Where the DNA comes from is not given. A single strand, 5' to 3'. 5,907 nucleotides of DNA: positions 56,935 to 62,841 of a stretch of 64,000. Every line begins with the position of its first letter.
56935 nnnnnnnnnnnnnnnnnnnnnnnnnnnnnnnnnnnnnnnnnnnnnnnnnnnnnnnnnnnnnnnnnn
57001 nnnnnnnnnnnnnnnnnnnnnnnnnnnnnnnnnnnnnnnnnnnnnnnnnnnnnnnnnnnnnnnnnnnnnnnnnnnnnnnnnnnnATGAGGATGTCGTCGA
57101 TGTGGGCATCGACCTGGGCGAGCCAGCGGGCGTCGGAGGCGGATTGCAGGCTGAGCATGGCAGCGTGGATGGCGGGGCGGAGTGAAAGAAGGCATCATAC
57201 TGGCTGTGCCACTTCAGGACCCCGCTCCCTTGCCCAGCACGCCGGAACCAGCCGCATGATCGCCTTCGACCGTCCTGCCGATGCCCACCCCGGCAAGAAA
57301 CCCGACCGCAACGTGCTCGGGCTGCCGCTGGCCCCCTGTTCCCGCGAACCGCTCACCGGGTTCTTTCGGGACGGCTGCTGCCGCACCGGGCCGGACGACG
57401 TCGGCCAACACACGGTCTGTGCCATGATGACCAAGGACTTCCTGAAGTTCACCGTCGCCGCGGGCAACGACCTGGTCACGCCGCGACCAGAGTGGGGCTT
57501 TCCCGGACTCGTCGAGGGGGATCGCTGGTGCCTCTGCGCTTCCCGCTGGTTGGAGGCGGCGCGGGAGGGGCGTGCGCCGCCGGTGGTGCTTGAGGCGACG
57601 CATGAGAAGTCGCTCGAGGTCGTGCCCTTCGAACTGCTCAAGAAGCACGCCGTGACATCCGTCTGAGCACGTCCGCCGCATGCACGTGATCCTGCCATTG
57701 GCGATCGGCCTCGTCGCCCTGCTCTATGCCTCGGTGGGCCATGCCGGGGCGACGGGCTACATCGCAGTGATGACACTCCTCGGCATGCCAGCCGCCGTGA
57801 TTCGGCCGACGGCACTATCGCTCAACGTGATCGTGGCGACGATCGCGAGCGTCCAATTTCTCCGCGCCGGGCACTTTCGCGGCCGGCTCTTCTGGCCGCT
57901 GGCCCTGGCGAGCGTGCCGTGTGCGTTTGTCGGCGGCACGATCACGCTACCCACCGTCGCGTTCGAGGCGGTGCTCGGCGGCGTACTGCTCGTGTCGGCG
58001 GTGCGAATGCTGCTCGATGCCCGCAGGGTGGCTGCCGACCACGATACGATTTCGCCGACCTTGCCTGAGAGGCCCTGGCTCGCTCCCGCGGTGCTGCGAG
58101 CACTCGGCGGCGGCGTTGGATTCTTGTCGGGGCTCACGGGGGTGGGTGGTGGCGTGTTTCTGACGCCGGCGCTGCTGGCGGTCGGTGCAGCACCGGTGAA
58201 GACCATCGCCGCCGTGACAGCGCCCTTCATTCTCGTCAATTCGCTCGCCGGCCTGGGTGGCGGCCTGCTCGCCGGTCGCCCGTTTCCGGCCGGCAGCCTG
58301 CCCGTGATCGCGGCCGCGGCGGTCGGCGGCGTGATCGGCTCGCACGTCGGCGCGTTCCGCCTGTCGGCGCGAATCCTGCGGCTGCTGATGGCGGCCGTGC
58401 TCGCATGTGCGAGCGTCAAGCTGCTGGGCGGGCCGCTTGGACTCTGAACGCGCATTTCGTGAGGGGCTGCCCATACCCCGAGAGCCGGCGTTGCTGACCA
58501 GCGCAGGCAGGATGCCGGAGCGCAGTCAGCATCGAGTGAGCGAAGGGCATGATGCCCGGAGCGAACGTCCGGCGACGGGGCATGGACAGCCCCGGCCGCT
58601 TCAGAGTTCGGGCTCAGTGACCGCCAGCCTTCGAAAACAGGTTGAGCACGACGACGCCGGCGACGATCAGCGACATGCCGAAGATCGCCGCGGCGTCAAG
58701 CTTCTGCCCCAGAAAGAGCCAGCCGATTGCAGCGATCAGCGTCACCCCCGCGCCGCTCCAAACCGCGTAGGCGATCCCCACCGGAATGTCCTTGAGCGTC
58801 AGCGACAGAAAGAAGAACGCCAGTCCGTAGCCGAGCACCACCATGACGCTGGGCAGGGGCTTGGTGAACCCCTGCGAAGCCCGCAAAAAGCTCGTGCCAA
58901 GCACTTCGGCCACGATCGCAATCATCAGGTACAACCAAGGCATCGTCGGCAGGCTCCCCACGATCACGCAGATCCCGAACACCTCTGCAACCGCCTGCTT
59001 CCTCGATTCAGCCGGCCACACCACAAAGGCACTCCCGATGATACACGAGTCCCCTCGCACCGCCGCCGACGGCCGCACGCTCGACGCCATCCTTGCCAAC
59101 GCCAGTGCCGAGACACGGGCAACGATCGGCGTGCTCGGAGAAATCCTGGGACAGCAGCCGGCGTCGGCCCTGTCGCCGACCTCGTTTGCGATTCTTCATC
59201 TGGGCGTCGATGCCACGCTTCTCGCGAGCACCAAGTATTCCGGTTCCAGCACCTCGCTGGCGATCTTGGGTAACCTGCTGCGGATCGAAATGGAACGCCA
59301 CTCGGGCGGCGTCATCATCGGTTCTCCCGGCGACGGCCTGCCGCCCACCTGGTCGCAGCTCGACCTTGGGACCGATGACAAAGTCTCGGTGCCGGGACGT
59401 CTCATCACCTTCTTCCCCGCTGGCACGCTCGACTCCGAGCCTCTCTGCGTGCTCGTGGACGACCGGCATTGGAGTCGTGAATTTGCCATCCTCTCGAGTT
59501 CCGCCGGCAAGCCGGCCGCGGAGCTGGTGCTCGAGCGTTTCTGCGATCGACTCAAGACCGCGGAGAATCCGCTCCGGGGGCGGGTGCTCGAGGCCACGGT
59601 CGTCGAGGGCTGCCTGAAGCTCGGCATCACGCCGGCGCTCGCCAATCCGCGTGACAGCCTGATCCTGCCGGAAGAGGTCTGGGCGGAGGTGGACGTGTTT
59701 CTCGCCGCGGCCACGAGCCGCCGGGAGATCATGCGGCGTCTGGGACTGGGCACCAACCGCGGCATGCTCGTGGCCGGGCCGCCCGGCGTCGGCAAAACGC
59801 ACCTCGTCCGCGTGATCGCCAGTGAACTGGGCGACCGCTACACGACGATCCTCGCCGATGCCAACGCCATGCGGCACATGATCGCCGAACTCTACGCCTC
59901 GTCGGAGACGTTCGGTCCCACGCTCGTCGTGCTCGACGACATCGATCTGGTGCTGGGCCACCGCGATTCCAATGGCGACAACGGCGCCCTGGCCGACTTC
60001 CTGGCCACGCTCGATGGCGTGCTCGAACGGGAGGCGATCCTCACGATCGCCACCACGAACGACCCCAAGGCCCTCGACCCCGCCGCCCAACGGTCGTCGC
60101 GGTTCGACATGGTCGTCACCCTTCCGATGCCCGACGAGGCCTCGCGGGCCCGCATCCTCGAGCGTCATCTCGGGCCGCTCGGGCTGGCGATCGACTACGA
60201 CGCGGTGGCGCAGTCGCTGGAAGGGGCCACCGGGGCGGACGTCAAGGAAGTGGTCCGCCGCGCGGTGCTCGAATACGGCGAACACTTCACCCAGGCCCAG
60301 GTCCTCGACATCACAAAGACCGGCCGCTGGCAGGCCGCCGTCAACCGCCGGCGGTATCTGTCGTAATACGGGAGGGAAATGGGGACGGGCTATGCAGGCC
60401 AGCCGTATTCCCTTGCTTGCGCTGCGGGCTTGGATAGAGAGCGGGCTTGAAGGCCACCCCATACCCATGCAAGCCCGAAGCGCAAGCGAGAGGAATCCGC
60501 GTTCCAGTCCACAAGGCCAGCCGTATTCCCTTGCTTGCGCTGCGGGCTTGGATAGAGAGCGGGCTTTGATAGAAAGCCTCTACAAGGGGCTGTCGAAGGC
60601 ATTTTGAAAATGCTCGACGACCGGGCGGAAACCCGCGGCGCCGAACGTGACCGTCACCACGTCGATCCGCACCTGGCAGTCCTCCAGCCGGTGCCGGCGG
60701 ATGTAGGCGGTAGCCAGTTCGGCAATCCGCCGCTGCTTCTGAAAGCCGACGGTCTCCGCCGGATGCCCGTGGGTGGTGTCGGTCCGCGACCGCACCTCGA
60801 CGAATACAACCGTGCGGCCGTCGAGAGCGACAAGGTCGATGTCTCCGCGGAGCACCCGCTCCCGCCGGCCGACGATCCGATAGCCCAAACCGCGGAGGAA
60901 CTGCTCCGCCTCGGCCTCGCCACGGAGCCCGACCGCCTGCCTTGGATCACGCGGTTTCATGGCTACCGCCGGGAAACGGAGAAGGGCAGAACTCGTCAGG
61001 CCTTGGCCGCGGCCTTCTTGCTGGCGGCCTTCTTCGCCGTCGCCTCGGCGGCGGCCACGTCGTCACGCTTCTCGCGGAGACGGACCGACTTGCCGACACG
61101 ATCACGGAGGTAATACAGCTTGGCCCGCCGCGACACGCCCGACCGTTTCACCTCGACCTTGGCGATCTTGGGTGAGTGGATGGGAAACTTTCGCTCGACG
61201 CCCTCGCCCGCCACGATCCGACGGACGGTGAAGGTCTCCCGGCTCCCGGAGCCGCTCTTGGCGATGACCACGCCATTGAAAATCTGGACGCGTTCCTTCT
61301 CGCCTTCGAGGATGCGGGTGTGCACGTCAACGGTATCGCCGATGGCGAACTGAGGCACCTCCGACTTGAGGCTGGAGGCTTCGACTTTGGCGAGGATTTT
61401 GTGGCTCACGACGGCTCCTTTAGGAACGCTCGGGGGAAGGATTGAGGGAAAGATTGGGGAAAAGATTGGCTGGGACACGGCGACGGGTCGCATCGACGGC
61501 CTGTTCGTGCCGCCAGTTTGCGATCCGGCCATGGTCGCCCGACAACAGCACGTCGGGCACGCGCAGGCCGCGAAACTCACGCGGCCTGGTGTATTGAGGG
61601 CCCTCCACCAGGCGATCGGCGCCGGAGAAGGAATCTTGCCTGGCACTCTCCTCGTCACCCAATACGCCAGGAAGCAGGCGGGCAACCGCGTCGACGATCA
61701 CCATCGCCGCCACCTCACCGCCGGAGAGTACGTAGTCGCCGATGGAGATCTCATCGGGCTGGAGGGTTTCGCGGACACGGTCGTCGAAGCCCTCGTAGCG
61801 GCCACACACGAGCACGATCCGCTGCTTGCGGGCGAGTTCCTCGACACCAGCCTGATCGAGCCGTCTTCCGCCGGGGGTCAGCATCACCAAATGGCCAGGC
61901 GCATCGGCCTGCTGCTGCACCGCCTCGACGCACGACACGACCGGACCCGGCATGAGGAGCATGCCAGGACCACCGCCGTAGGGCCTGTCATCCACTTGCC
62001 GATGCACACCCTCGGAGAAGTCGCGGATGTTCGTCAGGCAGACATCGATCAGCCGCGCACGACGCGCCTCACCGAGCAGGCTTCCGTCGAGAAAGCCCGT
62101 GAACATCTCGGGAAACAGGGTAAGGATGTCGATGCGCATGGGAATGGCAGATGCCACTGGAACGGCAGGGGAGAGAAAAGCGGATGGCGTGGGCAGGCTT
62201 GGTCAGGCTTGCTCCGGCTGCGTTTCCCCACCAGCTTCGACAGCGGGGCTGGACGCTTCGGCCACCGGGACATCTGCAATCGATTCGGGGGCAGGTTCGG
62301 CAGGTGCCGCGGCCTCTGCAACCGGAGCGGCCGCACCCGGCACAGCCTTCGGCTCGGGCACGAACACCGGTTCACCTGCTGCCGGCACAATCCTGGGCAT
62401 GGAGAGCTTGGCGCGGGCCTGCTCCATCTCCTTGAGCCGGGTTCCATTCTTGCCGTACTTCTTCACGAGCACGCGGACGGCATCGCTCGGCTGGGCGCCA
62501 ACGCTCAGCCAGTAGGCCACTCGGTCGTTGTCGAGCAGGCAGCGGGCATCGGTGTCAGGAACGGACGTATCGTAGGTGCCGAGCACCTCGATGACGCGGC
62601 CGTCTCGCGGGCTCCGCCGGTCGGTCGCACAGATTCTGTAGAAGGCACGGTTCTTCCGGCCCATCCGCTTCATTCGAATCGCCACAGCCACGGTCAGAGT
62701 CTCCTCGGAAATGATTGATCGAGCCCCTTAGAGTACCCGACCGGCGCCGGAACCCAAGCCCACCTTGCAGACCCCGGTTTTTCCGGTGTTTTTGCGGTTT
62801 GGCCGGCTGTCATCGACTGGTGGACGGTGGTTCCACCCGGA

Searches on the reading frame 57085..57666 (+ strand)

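Call 106: search_protein_families(library=pfam, proteins=[window:57085-57666:+], max_evalue=0.00001)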
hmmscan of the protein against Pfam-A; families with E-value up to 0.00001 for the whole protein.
window:57085-57666:+ (193 aa): 1 family
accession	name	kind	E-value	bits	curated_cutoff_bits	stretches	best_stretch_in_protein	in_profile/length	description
PF09996.14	DUF2237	-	1.2e-53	180.4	25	1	75-189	1-115/115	Uncharacterized protein conserved in bacteria (DUF2237)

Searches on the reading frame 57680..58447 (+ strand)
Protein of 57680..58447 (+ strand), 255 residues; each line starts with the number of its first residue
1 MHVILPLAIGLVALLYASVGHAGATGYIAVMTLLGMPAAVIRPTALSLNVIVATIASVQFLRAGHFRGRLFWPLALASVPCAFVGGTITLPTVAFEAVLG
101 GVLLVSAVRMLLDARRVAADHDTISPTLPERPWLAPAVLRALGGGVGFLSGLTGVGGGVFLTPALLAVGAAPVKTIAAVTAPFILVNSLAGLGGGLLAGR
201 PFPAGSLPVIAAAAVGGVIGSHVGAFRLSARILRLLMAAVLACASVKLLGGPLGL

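Call 106: search_protein_families(library=pfam, proteins=[window:57680-58447:+], max_evalue=0.00001)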
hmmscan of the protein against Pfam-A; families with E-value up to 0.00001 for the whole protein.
window:57680-58447:+ (255 aa): 1 family
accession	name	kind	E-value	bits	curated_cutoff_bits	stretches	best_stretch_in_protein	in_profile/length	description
PF01925.25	TauE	-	1.3e-30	107.3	32.6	1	7-248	3-237/237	Sulfite exporter TauE/SafE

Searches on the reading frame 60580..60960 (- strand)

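Call 106: search_protein_families(library=pfam, proteins=[window:60580-60960:-], max_evalue=0.00001)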
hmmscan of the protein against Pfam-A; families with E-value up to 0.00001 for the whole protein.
window:60580-60960:- (126 aa): 1 family
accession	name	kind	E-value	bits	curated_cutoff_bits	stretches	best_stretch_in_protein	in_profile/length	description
PF02021.23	UPF0102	-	2.8e-22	79.3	23.6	1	14-104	1-80/80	Uncharacterised protein family UPF0102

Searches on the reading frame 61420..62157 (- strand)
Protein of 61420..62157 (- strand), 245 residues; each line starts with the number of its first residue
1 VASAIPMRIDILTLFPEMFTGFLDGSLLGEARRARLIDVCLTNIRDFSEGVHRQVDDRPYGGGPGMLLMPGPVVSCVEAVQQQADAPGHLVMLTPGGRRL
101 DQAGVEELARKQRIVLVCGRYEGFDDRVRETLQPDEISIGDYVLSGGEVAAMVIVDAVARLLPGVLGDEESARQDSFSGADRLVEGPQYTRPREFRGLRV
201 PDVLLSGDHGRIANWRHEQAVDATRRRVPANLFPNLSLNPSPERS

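Call 106: search_protein_families(library=pfam, proteins=[window:61420-62157:-], max_evalue=0.00001)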
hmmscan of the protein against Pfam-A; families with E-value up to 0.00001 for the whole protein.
window:61420-62157:- (245 aa): 1 family
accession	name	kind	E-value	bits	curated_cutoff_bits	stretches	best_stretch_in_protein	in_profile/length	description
PF01746.26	tRNA_m1G_MT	-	2e-55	188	27.3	1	30-226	3-192/195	tRNA (Guanine-1)-methyltransferase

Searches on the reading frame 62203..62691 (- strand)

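Call 106: search_protein_families(library=pfam, proteins=[window:62203-62691:-], max_evalue=0.00001)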
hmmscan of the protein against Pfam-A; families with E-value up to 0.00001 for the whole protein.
window:62203-62691:- (162 aa): 1 family
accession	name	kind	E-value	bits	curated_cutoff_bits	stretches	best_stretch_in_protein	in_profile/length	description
PF00886.24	Ribosomal_S16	-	3e-24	85.2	27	1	9-69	1-62/62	Ribosomal protein S16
